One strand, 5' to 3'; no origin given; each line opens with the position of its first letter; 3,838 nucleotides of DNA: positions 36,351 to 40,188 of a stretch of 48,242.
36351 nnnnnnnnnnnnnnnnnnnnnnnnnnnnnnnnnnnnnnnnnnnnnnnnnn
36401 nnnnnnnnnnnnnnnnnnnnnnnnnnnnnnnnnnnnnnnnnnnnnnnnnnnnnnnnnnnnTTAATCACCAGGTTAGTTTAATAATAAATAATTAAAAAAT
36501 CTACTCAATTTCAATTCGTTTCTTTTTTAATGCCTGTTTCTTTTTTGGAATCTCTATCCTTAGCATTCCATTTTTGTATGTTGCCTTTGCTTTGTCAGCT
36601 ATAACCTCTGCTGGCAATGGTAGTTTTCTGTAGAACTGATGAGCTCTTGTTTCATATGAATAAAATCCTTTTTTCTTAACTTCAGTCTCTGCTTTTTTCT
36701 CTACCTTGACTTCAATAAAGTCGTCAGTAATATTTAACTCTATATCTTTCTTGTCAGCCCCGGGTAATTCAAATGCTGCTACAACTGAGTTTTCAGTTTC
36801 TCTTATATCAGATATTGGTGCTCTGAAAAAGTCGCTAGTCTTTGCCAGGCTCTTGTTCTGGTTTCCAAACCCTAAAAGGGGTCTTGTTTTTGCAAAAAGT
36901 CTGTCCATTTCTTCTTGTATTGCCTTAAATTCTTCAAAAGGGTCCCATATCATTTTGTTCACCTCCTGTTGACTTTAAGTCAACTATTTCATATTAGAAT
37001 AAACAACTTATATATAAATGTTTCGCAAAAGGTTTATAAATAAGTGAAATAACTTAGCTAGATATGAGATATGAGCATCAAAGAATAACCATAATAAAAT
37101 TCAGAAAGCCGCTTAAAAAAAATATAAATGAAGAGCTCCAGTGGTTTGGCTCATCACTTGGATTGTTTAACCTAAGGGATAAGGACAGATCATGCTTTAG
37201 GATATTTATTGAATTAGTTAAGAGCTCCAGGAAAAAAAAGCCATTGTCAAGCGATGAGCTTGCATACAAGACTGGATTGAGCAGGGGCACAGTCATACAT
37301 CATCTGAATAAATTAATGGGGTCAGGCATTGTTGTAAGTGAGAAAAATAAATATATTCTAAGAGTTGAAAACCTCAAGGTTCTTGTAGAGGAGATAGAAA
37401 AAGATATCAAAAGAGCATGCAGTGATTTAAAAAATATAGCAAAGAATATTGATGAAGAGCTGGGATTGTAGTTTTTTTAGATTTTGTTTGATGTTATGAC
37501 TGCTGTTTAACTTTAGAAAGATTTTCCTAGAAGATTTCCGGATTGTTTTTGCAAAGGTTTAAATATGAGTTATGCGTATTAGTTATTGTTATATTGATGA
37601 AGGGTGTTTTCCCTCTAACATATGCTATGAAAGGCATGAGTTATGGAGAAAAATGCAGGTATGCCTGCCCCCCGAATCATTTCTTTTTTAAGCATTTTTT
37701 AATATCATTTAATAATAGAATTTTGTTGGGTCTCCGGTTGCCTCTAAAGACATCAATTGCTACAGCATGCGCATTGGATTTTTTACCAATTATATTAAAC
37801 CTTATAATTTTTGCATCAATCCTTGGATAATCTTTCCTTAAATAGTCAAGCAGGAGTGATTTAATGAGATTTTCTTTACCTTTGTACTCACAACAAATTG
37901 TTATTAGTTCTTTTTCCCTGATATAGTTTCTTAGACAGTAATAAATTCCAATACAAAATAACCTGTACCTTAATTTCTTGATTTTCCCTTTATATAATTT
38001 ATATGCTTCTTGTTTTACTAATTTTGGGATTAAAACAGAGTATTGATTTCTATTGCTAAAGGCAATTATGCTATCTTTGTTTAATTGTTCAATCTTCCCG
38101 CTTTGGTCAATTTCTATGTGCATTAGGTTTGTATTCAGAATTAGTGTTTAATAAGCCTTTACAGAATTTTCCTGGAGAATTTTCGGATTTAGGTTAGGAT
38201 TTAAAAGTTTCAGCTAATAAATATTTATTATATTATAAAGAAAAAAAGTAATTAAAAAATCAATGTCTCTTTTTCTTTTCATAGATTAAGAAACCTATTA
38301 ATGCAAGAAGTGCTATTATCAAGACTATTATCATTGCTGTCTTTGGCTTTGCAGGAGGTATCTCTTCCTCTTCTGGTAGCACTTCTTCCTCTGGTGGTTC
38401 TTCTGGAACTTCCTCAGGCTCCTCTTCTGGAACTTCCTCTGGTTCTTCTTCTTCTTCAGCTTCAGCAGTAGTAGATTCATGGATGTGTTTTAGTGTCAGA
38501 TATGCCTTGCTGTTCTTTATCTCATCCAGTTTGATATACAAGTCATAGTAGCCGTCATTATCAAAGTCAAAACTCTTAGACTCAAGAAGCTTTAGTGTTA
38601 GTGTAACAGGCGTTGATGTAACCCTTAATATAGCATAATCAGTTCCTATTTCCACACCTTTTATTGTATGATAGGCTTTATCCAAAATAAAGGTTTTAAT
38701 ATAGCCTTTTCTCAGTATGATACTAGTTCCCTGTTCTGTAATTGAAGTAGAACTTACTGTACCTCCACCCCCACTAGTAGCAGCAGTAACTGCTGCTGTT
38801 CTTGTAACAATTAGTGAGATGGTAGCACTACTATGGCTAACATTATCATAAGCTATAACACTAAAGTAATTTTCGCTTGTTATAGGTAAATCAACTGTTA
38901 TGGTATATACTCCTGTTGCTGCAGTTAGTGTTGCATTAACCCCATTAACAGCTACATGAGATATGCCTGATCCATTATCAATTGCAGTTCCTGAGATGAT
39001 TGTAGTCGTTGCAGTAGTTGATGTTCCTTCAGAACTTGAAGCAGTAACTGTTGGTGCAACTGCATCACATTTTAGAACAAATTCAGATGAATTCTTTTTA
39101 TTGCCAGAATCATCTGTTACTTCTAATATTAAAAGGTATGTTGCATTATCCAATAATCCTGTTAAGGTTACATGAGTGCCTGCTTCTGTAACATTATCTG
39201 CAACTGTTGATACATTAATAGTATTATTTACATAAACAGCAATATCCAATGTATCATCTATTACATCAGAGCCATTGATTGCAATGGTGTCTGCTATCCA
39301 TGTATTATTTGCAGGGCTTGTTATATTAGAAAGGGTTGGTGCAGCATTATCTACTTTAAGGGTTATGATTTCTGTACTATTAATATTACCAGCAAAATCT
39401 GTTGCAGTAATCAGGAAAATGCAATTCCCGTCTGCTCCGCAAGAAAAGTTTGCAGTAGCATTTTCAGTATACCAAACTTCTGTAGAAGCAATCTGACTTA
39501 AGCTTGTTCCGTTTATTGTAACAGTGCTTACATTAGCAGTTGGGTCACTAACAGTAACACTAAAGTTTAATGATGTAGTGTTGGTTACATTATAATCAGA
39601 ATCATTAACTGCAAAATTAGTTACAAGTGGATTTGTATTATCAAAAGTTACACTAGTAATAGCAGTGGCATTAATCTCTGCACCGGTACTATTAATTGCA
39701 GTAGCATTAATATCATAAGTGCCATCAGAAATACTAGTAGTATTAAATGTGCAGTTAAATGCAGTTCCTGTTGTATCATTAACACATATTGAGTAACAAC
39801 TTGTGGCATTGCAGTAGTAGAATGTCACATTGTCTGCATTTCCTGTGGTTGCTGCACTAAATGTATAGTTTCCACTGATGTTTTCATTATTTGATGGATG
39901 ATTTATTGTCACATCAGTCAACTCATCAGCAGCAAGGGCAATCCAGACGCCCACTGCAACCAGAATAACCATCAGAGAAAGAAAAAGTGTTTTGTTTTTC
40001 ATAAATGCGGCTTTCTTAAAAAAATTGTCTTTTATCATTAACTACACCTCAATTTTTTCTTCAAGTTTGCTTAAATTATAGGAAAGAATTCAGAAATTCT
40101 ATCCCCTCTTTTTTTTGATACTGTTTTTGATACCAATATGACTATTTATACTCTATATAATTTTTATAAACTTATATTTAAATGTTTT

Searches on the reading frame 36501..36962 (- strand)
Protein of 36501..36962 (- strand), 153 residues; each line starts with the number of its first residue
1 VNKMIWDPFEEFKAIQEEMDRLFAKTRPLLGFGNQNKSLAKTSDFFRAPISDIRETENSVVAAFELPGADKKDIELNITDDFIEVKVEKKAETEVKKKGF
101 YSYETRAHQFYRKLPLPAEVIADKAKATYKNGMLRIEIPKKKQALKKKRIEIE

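Call 82: search_protein_families(library=pfam, proteins=[window:36501-36962:-], max_evalue=0.0001)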
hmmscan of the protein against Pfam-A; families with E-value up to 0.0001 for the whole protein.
window:36501-36962:- (153 aa): 2 families
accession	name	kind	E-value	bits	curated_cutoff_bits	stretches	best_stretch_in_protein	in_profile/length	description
PF00011.27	HSP20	-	1.7e-17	63.8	20.8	1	52-152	1-101/102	Hsp20/alpha crystallin family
PF17886.7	ArsA_HSP20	-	7e-07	29.2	22.5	1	60-137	4-62/63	HSP20-like domain found in ArsA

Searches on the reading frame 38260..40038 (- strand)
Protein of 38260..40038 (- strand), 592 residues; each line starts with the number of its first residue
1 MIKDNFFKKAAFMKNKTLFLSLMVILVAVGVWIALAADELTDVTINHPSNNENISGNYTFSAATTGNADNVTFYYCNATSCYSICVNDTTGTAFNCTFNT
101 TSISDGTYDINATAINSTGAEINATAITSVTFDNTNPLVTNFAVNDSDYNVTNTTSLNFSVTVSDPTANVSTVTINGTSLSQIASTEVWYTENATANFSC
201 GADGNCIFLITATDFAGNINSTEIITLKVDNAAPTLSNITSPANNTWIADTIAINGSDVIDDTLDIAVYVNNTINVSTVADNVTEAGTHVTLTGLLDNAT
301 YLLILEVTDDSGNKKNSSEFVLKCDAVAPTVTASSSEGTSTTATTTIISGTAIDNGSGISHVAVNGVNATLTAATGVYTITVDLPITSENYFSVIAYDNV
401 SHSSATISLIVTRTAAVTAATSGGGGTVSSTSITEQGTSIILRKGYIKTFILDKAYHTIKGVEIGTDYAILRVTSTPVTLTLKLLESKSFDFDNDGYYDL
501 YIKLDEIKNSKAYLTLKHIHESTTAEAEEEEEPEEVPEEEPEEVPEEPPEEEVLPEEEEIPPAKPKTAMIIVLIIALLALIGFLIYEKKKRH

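Call 82: search_protein_families(library=pfam, proteins=[window:38260-40038:-], max_evalue=0.0001)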
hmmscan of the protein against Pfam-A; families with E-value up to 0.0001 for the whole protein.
window:38260-40038:- (592 aa): 1 family
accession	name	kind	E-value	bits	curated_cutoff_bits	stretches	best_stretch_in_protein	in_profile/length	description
PF19077.6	Big_13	-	4e-06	27.7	27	0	147-231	20-102/102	Bacterial Ig-like domain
